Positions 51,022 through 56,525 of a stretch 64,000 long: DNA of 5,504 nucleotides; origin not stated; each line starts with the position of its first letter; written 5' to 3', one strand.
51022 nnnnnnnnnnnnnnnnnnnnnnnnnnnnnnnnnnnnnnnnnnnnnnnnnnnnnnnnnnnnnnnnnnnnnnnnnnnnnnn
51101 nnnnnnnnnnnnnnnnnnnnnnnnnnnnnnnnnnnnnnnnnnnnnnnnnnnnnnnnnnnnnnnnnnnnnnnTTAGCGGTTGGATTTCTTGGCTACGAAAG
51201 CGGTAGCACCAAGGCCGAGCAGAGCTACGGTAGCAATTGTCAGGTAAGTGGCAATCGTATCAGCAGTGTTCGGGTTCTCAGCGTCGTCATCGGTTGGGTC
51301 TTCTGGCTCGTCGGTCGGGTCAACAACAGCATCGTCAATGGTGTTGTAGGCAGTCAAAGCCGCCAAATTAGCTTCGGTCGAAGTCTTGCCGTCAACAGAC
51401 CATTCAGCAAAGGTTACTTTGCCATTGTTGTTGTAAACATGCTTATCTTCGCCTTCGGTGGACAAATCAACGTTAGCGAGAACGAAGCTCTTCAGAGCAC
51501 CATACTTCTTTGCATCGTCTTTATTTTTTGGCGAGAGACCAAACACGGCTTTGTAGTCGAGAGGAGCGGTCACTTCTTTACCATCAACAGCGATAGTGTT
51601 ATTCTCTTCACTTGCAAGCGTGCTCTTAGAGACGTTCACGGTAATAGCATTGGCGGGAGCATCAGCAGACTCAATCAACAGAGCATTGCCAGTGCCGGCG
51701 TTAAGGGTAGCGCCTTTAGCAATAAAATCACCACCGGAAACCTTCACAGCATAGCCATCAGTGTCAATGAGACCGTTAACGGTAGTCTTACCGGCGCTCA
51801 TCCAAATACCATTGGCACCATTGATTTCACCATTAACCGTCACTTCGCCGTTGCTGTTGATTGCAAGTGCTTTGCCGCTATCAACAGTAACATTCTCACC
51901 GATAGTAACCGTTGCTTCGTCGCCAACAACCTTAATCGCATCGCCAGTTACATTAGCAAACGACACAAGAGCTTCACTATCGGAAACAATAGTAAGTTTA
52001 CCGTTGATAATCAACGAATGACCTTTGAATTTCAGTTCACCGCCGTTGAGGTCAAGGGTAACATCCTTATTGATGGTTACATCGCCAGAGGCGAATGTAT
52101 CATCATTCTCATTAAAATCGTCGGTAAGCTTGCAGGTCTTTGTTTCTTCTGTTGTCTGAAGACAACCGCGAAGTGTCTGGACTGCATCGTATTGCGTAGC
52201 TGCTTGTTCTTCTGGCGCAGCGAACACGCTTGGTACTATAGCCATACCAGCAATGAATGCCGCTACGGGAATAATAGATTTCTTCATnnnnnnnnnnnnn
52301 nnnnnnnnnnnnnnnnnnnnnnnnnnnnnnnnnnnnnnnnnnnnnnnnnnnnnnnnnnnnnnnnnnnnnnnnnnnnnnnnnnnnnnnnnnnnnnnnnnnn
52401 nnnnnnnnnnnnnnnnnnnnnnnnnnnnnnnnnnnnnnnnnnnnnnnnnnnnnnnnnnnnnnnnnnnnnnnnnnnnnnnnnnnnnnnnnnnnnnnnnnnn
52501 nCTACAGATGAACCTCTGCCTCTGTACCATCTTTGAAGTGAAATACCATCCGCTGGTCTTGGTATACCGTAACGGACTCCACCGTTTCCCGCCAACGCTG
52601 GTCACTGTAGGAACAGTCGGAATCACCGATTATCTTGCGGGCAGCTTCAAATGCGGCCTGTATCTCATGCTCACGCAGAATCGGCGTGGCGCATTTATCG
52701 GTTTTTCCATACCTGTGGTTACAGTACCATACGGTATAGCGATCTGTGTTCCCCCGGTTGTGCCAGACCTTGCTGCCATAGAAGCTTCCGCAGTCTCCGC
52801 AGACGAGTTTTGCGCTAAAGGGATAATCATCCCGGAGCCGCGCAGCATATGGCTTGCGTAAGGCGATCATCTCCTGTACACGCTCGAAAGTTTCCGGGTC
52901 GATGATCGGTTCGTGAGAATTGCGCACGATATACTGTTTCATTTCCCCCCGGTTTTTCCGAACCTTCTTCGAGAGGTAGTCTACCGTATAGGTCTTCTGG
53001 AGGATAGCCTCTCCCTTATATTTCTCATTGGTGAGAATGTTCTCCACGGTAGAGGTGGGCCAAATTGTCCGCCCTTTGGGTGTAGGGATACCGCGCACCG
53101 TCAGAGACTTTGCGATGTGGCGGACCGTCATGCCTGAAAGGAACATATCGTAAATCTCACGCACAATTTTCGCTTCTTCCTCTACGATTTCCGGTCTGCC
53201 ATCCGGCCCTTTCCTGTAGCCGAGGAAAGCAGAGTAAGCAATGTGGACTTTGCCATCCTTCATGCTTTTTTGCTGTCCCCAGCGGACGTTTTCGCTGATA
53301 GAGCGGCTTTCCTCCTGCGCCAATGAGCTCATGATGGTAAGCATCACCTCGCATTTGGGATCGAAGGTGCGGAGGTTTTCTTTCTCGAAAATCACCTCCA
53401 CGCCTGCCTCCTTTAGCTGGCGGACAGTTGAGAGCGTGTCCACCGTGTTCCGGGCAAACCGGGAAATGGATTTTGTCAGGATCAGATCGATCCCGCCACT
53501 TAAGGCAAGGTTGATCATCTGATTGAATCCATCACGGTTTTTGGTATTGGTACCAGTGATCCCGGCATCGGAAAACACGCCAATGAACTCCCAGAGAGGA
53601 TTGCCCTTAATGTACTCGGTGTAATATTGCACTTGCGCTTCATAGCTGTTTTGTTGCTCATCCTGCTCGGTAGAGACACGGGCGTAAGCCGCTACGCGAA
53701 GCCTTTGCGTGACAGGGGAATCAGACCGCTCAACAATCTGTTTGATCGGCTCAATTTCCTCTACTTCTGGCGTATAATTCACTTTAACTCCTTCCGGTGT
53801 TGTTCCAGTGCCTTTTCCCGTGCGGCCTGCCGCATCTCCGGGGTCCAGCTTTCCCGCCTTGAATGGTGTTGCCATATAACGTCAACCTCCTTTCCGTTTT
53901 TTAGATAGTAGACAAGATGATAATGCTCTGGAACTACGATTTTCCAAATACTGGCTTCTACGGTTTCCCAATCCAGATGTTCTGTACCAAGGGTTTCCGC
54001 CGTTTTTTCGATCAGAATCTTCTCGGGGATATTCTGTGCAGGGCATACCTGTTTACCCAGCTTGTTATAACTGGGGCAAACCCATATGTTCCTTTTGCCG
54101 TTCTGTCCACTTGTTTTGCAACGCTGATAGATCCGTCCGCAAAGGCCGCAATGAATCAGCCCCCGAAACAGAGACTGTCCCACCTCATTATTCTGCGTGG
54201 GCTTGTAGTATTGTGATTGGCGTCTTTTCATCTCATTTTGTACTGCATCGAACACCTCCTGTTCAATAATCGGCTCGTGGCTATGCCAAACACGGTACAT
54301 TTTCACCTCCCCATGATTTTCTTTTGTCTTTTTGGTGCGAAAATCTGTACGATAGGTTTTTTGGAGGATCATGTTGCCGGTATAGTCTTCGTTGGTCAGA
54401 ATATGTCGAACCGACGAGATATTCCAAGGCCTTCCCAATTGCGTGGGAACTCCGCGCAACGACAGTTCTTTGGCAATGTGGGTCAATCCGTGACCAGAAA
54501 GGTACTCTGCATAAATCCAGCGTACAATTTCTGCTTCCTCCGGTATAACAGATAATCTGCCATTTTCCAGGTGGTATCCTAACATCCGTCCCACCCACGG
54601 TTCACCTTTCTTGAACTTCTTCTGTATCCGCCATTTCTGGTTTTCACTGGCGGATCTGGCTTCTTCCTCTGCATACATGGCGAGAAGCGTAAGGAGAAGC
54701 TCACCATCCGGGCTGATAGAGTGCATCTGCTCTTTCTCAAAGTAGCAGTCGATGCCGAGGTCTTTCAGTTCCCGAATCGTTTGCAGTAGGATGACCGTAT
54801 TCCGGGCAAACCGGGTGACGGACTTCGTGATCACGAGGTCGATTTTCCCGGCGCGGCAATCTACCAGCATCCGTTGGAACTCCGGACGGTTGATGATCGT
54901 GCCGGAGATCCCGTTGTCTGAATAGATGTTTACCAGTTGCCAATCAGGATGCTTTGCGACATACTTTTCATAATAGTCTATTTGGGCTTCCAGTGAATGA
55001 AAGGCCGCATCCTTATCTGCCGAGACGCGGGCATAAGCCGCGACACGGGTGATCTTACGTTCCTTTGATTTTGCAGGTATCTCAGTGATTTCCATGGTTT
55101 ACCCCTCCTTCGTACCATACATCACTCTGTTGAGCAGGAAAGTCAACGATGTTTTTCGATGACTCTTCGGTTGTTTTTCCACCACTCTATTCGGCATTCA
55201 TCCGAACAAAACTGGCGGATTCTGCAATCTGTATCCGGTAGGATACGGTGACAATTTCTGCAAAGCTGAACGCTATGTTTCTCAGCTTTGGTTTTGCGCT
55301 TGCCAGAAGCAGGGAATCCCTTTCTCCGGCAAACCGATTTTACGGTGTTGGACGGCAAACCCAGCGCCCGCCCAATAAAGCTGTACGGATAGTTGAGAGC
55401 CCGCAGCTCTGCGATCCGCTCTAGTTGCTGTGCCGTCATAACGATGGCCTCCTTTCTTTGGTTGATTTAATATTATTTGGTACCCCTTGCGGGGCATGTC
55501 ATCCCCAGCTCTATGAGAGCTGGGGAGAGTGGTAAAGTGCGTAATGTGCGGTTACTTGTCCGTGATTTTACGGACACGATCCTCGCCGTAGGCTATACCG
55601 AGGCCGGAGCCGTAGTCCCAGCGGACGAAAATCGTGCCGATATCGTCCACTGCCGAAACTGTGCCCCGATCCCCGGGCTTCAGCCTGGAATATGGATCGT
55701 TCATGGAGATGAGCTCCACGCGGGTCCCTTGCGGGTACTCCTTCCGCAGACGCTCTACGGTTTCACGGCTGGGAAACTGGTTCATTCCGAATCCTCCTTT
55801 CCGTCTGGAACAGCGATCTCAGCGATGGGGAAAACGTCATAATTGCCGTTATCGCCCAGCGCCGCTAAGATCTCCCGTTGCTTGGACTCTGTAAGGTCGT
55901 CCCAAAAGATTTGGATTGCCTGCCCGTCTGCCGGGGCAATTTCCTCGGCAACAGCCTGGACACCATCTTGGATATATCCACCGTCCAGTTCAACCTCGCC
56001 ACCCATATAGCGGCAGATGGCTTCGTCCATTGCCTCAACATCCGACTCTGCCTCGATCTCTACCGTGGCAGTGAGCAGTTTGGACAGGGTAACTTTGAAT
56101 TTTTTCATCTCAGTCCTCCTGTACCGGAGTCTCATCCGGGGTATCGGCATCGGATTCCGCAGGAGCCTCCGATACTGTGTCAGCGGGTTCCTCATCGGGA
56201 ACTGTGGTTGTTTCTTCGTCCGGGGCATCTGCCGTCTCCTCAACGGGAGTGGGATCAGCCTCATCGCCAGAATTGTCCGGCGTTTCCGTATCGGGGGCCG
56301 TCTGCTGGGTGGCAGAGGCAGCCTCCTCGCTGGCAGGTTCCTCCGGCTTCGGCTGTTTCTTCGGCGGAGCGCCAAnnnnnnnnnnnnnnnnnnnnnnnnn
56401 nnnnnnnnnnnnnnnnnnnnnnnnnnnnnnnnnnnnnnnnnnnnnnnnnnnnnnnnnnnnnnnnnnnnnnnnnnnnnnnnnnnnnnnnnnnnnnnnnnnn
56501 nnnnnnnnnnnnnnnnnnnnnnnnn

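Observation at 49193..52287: Two surface-protein genes with Saccharibacteria (CPR)-like architecture as cargo of a Firmicutes element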

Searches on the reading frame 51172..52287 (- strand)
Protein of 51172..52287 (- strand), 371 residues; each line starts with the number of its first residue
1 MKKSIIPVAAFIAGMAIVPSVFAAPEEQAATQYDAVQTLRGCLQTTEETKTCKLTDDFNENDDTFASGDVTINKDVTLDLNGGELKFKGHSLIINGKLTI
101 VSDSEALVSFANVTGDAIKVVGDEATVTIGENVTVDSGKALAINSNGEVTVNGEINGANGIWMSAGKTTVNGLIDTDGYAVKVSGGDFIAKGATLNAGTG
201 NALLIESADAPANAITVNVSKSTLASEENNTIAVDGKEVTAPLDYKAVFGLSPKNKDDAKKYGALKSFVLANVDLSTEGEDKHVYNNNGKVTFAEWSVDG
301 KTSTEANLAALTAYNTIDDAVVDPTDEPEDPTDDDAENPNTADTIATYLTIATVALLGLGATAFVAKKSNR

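Call 3: search_protein_families(library=pfam, proteins=[window:51172-52287:-], max_evalue=0.01)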
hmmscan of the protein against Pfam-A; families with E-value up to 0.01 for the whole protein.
window:51172-52287:- (371 aa): 0 families

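Call 4: search_protein_families(library=ncbifam, proteins=[window:51172-52287:-], max_evalue=0.01)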
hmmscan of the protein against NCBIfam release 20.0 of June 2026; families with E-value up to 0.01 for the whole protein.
window:51172-52287:- (371 aa): 1 family
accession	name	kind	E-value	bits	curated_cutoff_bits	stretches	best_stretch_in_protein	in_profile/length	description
NF053819.1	EF0750_LPXTG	subfamily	0.0068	16.9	47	0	275-369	22-104/105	EF2685/EF0750 family sortase-dependent surface protein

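Call 6: find_homologous_proteins(query=window:51172-52287:-)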
Query window:51172-52287:- (371 aa): 23 proteins with E <= 0.001 among 8000 candidates.
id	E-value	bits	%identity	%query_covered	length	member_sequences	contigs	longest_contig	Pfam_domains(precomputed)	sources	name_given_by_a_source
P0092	4.0e-231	784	100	100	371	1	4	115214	-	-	-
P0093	4.9e-34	136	37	100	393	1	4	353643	-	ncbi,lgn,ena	-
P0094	7.6e-30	122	33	100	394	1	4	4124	-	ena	-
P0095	1.3e-29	122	35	100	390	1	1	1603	-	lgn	-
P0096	5.5e-29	120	87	12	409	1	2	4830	-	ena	-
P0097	5.4e-28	116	30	100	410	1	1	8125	-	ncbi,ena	-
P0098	7.0e-28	116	35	100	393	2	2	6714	-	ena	-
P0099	1.2e-27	115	34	100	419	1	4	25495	-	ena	-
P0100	1.5e-27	115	36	100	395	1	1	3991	-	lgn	-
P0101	2.3e-27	114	34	100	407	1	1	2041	-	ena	-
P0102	2.7e-27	114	34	100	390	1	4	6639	-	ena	-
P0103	2.6e-25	107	100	9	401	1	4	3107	-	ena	-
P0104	7.6e-24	103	33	100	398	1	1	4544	-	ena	-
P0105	1.6e-23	102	35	100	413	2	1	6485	-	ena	-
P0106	4.5e-23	100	34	100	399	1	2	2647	-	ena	-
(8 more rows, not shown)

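Call 44: predict_structure(alignment_id=A3)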
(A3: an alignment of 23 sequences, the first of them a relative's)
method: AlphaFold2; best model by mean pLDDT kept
length: 371 residues; sequences in the alignment: 23
mean_pLDDT: 73.3   pTM: 0.70
mean pLDDT of the five models: 73.3, 71.2, 70.1, 64.9, 63.7
residues with pLDDT >= 90: 126; 70-90: 94; 50-70: 63; < 50: 88
segments of 3 or more residues with pLDDT < 50: 1-27, 316-371
pLDDT, mean of each block of 10 residues (from residue 1): 45 42 49 69 83 85 64 92 86 91 86 79 93 90 93 96 95 97 95 97 84 84 95 77 52 53 79 86 75 82 64 52 38 41 44 43 40 40
secondary structure, 60 per line:
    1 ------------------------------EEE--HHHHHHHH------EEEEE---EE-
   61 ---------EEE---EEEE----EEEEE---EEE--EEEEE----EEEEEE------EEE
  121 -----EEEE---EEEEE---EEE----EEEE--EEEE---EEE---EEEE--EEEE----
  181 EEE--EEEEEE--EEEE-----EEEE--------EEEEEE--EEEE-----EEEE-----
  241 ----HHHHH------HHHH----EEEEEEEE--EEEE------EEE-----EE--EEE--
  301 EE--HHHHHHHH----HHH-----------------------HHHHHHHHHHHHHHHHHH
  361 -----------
elements in order: E31-33 H36-43 E50-54 E70-72 E76-79 E84-88 E92-94 E97-101 E106-111 E118-120 E126-129 E133-137 E141-143 E148-151 E154-157 E161-163 E167-170 E173-176 E181-183 E186-191 E194-197 E203-206 E215-220 E223-226 E232-235 H245-249 H256-259 E264-271 E274-277 E284-286 E296-298 H305-312 H343-360

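Call 49: fold_search(model_id=the predicted structure, library=pdb)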
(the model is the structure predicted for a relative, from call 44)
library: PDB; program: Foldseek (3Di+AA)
matches with E <= 10: 79; with E <= 0.001: 0
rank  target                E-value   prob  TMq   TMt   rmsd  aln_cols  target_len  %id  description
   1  2pyg_A                2.5e-01  0.47  0.28  0.28  11.8       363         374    7  Azotobacter vinelandii Mannuronan C-5 epimerase AlgE4 A-module (released 2008-05-27)
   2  4phb                  4.6e-01  0.25  0.24  0.33  11.7       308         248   15  Structure of the polysaccharide lyase-like protein Cthe_2159 from C. thermocellum, Gadolinium derivative (released 2014-08-27)
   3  6nw9_B                5.0e-01  0.15  0.24  0.17  14.9       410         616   10  CRYSTAL STRUCTURE OF A TAILSPIKE PROTEIN 3 (TSP3, ORF212) FROM ESCHERICHIA COLI O157:H7 BACTERIOPHAGE CBA120 (released 2019-06-05)
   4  5lw3                  5.3e-01  0.35  0.26  0.26  11.3       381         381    9  Azotobacter vinelandii Mannuronan C-5 epimerase AlgE6 A-module (released 2017-10-25)
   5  6qps_B                5.3e-01  0.28  0.30  0.27  11.7       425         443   11  Structural characterization of a mannuronic acid specific polysaccharide family 6 lyase enzyme from human gut microbio (released 2019-09-25)
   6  3wwg_D                5.3e-01  0.06  0.16  0.12  15.6       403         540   10  Crystal structure of the N-glycan-deficient variant N448A of isopullulanase complexed with isopanose (released 2014-11-12)
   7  6qps_A                6.4e-01  0.30  0.32  0.28  11.6       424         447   11  Structural characterization of a mannuronic acid specific polysaccharide family 6 lyase enzyme from human gut microbio (released 2019-09-25)
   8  2pyg_B                6.7e-01  0.57  0.34  0.34  10.6       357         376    7  Azotobacter vinelandii Mannuronan C-5 epimerase AlgE4 A-module (released 2008-05-27)
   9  5w6f_A                7.4e-01  0.15  0.21  0.14  11.1       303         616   10  Crystal structure of Bacteriophage CBA120 tailspike protein 3 (TSP3, orf212) (released 2018-10-24)
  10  1idk                  7.7e-01  0.25  0.30  0.31  12.5       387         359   11  PECTIN LYASE A (released 1997-10-15)
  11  5nxk_B                7.7e-01  0.16  0.25  0.29  13.4       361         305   12  L. reuteri 53608 SRRP (released 2018-03-21)
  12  3n6z                  8.9e-01  0.15  0.23  0.25  12.4       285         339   12  Crystal structure of a putative immunoglobulin A1 protease (BACOVA_03286) from Bacteroides ovatus at 1.30 A resolution (released 2010-07-21)
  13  7o7a_B                9.4e-01  0.15  0.26  0.25  11.8       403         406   10  Structure of the PL6 family alginate lyase Pedsa0632 from Pseudopedobacter saltans (released 2021-07-28)
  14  6nw9_C                1.0e+00  0.08  0.20  0.14  15.6       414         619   10  CRYSTAL STRUCTURE OF A TAILSPIKE PROTEIN 3 (TSP3, ORF212) FROM ESCHERICHIA COLI O157:H7 BACTERIOPHAGE CBA120 (released 2019-06-05)
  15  2pyh_B                1.1e+00  0.20  0.29  0.29  10.8       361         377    9  Azotobacter vinelandii Mannuronan C-5 epimerase AlgE4 A-module complexed with mannuronan trisaccharide (released 2008-05-27)
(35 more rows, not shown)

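Call 61: find_homologous_proteins(query=A3, max_evalue=0.01)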
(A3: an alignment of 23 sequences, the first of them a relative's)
Query A3 (23 sequences) (371 aa, profile of the alignment): 49 proteins with E <= 0.01 among 8000 candidates.
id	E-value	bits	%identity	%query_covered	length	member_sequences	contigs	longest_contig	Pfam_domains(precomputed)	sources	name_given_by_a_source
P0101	4.6e-147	509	34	100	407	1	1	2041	-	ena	-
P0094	3.1e-140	486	33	100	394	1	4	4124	-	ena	-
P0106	6.7e-139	482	34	100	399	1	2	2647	-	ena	-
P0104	1.5e-136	474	33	100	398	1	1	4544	-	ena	-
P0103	2.4e-136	474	100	9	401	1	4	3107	-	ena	-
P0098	4.8e-136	473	35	100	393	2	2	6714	-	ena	-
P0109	2.3e-135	470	34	100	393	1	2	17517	-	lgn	-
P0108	3.5e-134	466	32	100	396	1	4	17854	-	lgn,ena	-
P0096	4.0e-133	463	87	12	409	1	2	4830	-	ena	-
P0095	7.2e-133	462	35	100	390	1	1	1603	-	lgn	-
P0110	1.5e-126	441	35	100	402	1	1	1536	-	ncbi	-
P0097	3.9e-119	417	30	100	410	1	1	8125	-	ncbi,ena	-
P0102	3.5e-113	397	34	100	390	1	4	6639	-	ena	-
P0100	1.5e-109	385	36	100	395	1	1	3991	-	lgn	-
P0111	2.6e-106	375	32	90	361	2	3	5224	-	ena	-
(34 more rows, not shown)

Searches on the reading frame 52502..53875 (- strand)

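Call 3: search_protein_families(library=pfam, proteins=[window:52502-53875:-], max_evalue=0.01)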
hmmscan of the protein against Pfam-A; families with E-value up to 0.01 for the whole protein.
window:52502-53875:- (457 aa): 3 families
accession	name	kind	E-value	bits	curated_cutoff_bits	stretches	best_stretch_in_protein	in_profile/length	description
PF00239.26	Resolvase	-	1.7e-33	116.2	23.3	1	61-209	1-144/145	Resolvase, N terminal domain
PF07508.19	Recombinase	-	8.2e-28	97.1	21.1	1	232-338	1-100/102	Recombinase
PF13408.12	Zn_ribbon_recom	-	6.7e-10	39.6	25.3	1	352-412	1-56/58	Recombinase zinc beta ribbon domain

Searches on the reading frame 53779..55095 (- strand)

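Call 3: search_protein_families(library=pfam, proteins=[window:53779-55095:-], max_evalue=0.01)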
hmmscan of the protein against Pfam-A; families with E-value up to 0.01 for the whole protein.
window:53779-55095:- (438 aa): 4 families
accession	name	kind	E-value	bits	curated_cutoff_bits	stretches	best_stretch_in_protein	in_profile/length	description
PF00239.26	Resolvase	-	7.3e-32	110.9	23.3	1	18-165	1-144/145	Resolvase, N terminal domain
PF07508.19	Recombinase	-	2.8e-27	95.4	21.1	1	185-292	1-102/102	Recombinase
PF13408.12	Zn_ribbon_recom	-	3.1e-11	43.9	25.3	1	309-363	1-51/58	Recombinase zinc beta ribbon domain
PF15828.10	RDD1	-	0.0076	16.9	27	0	271-309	14-51/77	Required for drug-induced death protein 1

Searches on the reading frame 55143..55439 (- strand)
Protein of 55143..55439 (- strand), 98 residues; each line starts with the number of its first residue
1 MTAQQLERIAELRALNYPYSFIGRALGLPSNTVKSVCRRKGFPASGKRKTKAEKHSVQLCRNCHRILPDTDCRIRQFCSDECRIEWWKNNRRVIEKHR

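Call 23: search_protein_families(library=pfam, proteins=[window:55143-55439:-], max_evalue=0.01)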
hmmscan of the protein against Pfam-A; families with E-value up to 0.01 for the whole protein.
window:55143-55439:- (98 aa): 1 family
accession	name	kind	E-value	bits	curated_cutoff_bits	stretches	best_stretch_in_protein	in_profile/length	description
PF04640.20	PLATZ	-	0.0064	17.5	25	1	43-84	40-79/79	PLATZ transcription factor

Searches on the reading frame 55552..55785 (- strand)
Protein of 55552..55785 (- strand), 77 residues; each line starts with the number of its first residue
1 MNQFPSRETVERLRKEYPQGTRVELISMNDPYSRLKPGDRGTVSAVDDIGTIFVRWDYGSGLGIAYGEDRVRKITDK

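Call 23: search_protein_families(library=pfam, proteins=[window:55552-55785:-], max_evalue=0.01)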
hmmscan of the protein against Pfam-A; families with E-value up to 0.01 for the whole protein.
window:55552-55785:- (77 aa): 1 family
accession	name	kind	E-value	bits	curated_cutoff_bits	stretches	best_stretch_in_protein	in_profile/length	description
PF14192.12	DUF4314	-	3.7e-32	110.5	27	1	7-74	2-69/69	Domain of unknown function (DUF4314)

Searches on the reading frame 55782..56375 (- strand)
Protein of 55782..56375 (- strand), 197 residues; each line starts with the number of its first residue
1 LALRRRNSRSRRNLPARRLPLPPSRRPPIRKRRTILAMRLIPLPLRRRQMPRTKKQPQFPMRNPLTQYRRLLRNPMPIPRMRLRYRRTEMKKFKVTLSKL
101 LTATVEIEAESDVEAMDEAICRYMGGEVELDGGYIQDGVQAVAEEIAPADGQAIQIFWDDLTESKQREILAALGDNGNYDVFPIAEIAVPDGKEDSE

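Call 23: search_protein_families(library=pfam, proteins=[window:55782-56375:-], max_evalue=0.01)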
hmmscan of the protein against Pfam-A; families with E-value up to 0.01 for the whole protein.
window:55782-56375:- (197 aa): 1 family
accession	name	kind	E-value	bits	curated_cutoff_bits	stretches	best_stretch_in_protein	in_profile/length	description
PF14207.11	DpnD-PcfM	-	0.00065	20.1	25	1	93-127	1-35/46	DpnD/PcfM-like protein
